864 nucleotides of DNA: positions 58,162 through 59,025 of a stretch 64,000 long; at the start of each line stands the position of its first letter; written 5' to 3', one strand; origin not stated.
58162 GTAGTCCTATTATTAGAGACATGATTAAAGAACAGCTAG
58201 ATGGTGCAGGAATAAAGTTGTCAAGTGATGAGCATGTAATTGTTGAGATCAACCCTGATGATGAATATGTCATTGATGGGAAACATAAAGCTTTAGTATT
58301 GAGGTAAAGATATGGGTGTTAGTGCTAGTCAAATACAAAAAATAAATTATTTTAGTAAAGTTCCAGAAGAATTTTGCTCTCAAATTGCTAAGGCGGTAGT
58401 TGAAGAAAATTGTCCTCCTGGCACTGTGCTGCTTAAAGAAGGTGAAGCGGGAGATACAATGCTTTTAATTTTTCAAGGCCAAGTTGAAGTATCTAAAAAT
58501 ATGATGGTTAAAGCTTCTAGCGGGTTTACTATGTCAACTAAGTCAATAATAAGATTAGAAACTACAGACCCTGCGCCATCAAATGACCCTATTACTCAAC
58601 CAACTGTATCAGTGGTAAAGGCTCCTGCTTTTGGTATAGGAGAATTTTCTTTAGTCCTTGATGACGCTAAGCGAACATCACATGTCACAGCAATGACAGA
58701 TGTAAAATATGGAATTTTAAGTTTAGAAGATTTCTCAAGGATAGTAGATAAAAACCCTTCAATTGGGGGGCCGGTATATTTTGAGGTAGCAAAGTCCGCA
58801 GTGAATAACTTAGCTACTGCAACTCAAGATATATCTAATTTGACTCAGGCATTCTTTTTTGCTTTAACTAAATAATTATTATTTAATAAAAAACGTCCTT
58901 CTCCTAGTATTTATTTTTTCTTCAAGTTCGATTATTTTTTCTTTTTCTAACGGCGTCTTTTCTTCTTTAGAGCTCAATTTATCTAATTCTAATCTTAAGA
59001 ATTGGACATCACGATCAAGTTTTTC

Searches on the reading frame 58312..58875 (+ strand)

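Call 3: search_protein_families(library=pfam, proteins=[window:58312-58875:+], max_evalue=0.01)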
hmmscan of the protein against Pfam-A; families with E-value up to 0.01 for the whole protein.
window:58312-58875:+ (187 aa): 1 family
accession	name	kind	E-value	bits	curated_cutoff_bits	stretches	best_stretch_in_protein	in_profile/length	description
PF00027.35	cNMP_binding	-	4.8e-09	36.5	27.5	2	32-62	2-32/89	Cyclic nucleotide-binding domain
